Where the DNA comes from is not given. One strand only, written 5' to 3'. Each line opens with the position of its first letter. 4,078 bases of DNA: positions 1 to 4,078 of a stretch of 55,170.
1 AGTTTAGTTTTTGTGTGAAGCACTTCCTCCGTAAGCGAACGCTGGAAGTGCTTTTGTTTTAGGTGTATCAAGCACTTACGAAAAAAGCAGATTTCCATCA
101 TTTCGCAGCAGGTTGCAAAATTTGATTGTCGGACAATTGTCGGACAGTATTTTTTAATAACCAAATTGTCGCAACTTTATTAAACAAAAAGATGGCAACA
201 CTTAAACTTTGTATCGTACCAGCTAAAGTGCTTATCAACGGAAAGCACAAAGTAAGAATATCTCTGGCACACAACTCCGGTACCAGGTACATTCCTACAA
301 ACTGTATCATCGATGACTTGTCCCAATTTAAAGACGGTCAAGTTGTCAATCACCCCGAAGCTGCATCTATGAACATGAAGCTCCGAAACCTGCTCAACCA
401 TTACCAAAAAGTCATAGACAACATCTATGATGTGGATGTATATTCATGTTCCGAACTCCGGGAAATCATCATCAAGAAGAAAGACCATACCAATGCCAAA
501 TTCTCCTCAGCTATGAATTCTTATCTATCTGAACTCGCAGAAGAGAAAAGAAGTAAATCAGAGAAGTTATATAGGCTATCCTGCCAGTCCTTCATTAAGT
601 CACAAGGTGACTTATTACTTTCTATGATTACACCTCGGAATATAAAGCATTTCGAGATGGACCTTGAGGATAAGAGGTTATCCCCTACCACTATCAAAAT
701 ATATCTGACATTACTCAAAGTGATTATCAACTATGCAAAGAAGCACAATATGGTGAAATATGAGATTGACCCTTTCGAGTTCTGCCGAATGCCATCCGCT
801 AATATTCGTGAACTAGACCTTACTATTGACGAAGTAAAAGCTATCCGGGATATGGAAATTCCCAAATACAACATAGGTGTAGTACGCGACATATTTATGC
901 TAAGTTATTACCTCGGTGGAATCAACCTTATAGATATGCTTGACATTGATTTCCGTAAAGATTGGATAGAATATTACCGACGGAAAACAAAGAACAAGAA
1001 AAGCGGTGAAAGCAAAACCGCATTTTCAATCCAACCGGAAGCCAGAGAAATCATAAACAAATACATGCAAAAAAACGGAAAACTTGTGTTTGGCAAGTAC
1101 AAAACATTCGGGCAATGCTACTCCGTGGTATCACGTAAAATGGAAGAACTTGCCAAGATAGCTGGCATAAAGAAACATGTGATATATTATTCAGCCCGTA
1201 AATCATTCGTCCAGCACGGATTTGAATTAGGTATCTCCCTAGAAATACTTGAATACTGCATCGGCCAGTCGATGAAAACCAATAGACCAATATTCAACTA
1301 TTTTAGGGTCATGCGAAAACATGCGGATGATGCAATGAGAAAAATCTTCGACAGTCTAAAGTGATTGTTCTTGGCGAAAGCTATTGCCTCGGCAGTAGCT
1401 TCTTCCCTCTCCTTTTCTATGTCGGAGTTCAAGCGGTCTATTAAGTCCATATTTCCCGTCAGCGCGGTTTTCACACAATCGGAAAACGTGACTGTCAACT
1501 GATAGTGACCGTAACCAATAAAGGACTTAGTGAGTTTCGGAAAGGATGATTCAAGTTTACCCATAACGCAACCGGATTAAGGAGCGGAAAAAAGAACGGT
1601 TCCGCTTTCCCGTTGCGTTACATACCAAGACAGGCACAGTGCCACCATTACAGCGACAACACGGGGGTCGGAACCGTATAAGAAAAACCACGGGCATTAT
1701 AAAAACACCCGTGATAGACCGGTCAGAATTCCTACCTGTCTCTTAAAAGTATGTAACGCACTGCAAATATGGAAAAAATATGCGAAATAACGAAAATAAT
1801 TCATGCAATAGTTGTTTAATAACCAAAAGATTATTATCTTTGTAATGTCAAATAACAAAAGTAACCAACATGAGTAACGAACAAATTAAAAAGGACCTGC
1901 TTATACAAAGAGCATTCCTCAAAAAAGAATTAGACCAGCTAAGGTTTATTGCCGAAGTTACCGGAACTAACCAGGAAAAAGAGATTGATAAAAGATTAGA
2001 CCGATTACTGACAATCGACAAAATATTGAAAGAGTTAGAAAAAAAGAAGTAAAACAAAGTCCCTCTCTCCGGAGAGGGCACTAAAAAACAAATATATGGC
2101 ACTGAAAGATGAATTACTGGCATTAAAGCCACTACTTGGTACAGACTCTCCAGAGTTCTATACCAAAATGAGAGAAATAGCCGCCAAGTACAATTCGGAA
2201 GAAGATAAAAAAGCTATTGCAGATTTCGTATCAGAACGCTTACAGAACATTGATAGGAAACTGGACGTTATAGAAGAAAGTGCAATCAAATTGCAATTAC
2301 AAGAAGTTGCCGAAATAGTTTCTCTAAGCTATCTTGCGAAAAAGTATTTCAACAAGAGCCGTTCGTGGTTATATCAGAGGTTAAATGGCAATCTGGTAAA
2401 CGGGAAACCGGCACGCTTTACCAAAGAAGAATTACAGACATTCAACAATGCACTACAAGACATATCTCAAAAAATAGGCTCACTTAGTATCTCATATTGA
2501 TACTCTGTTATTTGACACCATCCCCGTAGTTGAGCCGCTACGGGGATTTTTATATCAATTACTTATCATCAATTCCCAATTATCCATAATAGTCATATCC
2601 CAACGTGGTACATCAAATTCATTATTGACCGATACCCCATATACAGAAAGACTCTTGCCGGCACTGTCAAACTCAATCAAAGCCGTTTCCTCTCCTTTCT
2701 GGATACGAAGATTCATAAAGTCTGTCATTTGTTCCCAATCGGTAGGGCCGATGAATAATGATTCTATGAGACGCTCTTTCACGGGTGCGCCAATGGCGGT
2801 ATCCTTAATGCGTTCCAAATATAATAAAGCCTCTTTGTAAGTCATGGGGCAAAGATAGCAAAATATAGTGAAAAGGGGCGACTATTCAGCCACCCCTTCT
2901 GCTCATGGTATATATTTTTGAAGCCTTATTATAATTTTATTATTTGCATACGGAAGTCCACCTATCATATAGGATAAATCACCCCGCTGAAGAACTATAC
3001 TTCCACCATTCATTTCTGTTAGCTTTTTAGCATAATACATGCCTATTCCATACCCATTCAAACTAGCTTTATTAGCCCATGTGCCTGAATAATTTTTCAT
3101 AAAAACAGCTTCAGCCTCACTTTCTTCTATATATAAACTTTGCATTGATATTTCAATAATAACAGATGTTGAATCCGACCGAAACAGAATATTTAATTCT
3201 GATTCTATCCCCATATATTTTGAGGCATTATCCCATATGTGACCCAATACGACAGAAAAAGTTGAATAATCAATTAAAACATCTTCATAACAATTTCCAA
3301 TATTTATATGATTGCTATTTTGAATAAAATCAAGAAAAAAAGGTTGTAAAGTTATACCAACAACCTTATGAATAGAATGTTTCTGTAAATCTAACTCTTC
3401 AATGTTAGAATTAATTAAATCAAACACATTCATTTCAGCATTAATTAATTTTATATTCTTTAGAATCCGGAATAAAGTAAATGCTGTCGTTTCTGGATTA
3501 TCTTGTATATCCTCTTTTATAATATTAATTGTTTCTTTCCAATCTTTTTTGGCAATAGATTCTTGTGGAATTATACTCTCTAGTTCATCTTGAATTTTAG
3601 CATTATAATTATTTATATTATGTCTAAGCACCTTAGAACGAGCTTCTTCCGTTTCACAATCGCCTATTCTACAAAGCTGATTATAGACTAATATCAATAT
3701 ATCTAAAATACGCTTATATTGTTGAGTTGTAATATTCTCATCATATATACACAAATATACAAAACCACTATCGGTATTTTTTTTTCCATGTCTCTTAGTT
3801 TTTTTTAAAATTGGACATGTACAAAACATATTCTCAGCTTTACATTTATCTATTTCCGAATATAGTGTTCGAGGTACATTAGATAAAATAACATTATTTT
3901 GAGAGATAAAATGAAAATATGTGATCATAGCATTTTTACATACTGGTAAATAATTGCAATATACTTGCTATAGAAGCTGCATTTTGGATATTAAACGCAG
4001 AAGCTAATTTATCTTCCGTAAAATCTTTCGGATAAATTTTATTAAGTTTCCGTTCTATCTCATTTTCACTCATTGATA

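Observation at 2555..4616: Phage-borne soluble histidine-kinase-like + receiver-domain cassette in an AT-rich island next to the integrase (candidate defence or exclusion system)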

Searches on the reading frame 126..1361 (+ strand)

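Call 77: search_protein_families(library=phrogs, proteins=[window:126-1361:+], max_evalue=0.00001)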
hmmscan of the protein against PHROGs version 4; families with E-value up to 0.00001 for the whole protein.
window:126-1361:+ (412 aa): 1 family
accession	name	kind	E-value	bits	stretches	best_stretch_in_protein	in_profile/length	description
phrog_1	-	integration and excision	1e-18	68.9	1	120-407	160-447/611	integrase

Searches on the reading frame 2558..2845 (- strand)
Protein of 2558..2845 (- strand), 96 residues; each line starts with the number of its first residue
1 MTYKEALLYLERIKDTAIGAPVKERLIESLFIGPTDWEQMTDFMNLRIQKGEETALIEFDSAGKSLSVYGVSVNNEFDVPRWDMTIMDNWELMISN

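Call 3: search_protein_families(library=pfam, proteins=[window:2558-2845:-], max_evalue=1)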
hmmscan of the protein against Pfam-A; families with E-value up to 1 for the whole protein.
window:2558-2845:- (96 aa): 0 families

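Call 4: search_protein_families(library=padloc, proteins=[window:2558-2845:-], max_evalue=1)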
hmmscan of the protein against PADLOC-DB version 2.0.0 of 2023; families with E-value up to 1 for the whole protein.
window:2558-2845:- (96 aa): 0 families

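Call 5: search_protein_families(library=ncbifam, proteins=[window:2558-2845:-], max_evalue=1)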
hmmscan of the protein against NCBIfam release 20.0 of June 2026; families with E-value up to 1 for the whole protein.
window:2558-2845:- (96 aa): 0 families

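Call 6: search_protein_families(library=phrogs, proteins=[window:2558-2845:-], max_evalue=1)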
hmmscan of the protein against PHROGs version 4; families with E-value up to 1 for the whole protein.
window:2558-2845:- (96 aa): 2 families
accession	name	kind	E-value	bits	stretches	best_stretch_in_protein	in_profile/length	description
phrog_11990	-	unknown function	0.011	16.8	1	46-82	5-39/82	-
phrog_24599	-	unknown function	0.25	12.2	1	31-79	58-107/174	-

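Call 35: find_homologous_proteins(query=window:2558-2845:-)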
Query window:2558-2845:- (96 aa): 144 proteins with E <= 0.001 among 145 candidates; the best 120 are listed.
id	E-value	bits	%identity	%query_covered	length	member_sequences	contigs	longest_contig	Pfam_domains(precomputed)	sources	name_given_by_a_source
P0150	4.6e-53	195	95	99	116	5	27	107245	-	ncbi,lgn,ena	-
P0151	5.2e-52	192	93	100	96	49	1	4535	-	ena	-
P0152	9.3e-52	191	93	100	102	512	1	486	-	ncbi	-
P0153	7.7e-51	188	92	100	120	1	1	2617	-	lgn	-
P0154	1.0e-50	187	92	100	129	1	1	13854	-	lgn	-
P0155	1.2e-48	181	93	94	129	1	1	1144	-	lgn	-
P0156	6.1e-48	179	85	100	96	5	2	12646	-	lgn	-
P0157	3.3e-47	176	88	100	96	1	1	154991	-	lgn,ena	-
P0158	6.2e-47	175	86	100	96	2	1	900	-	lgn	-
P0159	3.2e-46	173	82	100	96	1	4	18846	-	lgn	-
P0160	3.2e-46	173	81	100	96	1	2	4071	-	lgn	-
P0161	3.3e-46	173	83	100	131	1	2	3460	-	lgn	-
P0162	9.0e-46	172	92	91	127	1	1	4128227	-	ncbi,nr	ncbi:hypothetical protein NXX20_12025 [Bacteroides stercoris]|nr:hypothetical protein [Bacteroides s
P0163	1.2e-45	171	81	100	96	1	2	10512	-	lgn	-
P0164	1.2e-45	171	84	100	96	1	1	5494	-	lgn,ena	-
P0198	8.7e-38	146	72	100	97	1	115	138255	-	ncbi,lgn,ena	-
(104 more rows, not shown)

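Call 37: find_encoding_contigs(protein=P0150, flank=7000, max_places=5)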
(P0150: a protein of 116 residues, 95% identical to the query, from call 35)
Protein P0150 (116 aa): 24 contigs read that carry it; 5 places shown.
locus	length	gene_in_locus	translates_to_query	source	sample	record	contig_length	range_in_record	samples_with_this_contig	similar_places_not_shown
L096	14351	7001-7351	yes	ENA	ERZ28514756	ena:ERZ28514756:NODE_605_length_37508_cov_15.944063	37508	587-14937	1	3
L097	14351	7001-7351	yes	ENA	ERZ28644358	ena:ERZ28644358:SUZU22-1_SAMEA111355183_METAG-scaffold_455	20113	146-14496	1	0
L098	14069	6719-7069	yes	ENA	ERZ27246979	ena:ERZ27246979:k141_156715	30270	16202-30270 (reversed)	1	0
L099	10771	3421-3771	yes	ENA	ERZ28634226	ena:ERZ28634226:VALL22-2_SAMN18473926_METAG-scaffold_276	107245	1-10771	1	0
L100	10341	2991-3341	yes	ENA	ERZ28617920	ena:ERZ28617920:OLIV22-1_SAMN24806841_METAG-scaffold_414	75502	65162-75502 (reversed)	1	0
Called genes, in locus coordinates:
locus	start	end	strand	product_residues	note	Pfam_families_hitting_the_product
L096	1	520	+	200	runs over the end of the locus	PF00239:Resolvase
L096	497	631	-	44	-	-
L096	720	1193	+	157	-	-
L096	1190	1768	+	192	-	PF01520:Amidase_3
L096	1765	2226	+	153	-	PF20647:DUF6808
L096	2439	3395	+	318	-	-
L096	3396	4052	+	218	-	-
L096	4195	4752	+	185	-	PF19268:CIS_TMP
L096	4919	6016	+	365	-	PF25164:CoiA_N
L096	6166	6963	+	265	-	-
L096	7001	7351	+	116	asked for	-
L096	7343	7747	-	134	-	PF16476:DUF5053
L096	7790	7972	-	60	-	-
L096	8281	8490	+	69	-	-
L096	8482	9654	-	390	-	PF13102:Phage_int_SAM_5 (weak)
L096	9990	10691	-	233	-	PF00072:Response_reg, PF04397:LytTR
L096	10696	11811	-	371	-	PF06580:His_kinase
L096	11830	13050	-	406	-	PF12704:MacB_PCD, PF02687:FtsX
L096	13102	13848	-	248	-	PF00005:ABC_tran, PF13304:AAA_21 (faint)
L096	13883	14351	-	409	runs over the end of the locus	PF25917:BSH_RND, PF25919:BSH_CusB (weak), PF25973:BSH_CzcB, PF25954:Beta-barrel_RND_2, PF25990:Beta-barrel_YknX, PF25975:CzcB_C (weak)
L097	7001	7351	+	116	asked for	-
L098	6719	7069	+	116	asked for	-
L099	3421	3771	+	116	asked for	-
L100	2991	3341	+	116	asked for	-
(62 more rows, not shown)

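Call 38: find_encoding_contigs(protein=P0198, flank=6000, max_places=4)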
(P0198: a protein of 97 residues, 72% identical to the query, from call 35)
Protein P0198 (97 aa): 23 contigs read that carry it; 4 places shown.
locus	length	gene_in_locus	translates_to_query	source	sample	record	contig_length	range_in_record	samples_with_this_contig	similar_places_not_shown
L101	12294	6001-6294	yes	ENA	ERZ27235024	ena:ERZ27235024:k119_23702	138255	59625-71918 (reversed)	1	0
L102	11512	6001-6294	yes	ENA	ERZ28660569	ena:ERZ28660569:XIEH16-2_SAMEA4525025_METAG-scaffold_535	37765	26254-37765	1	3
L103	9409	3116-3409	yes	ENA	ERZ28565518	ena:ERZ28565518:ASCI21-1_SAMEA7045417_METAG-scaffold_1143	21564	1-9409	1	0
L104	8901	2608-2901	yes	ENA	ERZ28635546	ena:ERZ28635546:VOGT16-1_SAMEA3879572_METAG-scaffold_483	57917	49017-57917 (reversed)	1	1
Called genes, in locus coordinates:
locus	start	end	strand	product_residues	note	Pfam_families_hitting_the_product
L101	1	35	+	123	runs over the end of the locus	-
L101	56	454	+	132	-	PF08291:Peptidase_M15_3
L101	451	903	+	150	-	PF20647:DUF6808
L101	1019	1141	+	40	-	-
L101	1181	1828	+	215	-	-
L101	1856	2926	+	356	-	PF01381:HTH_3, PF06114:Peptidase_M78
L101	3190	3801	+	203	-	PF00156:Pribosyltran (weak)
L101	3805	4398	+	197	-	-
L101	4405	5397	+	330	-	PF02481:DNA_processg_A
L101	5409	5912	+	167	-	PF08645:PNK3P (weak), PF00702:Hydrolase, PF13419:HAD_2, PF12710:HAD (weak), PF13242:Hydrolase_like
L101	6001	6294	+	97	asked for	-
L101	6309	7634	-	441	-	-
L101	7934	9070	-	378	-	PF09587:PGA_cap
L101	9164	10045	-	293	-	PF00763:THF_DHG_CYH, PF02882:THF_DHG_CYH_C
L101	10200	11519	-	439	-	PF02881:SRP54_N, PF06414:Zeta_toxin, PF13401:AAA_22 (weak), PF00448:SRP54, PF02978:SRP_SPB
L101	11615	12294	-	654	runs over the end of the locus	PF00512:HisKA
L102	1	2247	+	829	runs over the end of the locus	PF01391:Collagen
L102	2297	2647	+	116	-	-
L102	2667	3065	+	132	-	PF08291:Peptidase_M15_3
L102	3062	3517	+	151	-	PF20647:DUF6808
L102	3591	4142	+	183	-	PF13643:DUF4145 (faint)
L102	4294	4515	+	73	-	-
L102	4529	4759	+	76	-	PF22292:DUF6965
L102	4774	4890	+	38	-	-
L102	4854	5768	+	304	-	-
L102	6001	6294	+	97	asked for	-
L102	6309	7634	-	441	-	-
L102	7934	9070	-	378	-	PF09587:PGA_cap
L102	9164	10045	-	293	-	PF00763:THF_DHG_CYH, PF02882:THF_DHG_CYH_C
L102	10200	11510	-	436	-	?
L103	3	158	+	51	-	?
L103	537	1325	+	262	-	PF02498:Bro-N, PF26567:BstA_C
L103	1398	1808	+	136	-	-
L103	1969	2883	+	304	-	-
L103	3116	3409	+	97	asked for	-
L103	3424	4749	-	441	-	-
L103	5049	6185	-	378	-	PF09587:PGA_cap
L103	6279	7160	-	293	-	PF00763:THF_DHG_CYH, PF02882:THF_DHG_CYH_C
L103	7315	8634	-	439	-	PF02881:SRP54_N, PF06414:Zeta_toxin, PF13401:AAA_22 (weak), PF00448:SRP54, PF02978:SRP_SPB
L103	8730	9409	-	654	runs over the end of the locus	PF00512:HisKA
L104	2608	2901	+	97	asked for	-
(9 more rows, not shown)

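Call 81: search_protein_families(library=padloc, proteins=[L096:2439-3392:+, L096:3396-4049:+, L096:4195-4749:+, L096:4919-6013:+, L096:6166-6960:+, L101:3190-3798:+, L101:3805-4395:+, L101:4405-5394:+, L102:3591-4139:+, L103:537-1322:+], max_evalue=0.001)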
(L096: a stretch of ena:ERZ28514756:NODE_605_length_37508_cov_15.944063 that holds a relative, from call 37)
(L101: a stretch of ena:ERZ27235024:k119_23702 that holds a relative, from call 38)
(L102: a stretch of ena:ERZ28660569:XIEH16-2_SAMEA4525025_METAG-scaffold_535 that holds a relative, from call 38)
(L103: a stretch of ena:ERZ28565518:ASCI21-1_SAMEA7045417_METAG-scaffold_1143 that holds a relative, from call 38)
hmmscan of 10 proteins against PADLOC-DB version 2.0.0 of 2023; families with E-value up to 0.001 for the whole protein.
L096:2439-3392:+ (318 aa): 0 families

L096:3396-4049:+ (218 aa): 0 families

L096:4195-4749:+ (185 aa): 0 families

L096:4919-6013:+ (365 aa): 2 families
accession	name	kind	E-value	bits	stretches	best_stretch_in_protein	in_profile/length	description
PDLC00004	DruB1|DruB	-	2.3e-05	21.6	1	9-88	4-82/504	Unknown function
PDLC00005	DruB1|DruB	-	0.00061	16.6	1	8-64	3-60/552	Unknown function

L096:6166-6960:+ (265 aa): 0 families

L101:3190-3798:+ (203 aa): 3 families
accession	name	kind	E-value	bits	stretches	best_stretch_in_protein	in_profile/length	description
PDLC03962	ShosT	-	1.5e-20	72.1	1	36-202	23-213/237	-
PDLC03928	PsyrT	-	7.4e-11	39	1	9-202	493-686/689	-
PDLC02935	PRTase_III-A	-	2e-05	22.1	1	65-189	51-155/290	-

L101:3805-4395:+ (197 aa): 2 families
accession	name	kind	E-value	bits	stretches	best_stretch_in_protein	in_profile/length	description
PDLC03928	PsyrT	-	2.9e-09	33.8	1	33-191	536-688/689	-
PDLC02935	PRTase_III-A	-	0.00036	18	1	66-187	122-168/290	-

L101:4405-5394:+ (330 aa): 3 families
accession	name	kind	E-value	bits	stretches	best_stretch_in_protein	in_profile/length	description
PDLC03961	ShosA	-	3.4e-62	208.5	1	36-306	36-287/303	-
PDLC03927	PsyrA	-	1e-28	98.6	1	54-310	64-305/398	-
PDLC02997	ShosA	-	1.3e-21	75.2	1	67-265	77-264/327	-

L102:3591-4139:+ (183 aa): 0 families

L103:537-1322:+ (262 aa): 1 family
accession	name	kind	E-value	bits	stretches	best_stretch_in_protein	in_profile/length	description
PDLC02356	BstA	-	2e-08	31.7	1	124-245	151-271/292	BstA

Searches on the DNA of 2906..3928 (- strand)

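Call 74: search_dna_similar(query=L107:5932-7594:+, collection=ecoli_genomes, mode=near, max_rows=8)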
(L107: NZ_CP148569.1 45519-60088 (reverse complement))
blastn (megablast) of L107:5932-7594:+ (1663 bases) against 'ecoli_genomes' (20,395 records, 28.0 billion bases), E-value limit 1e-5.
No match.
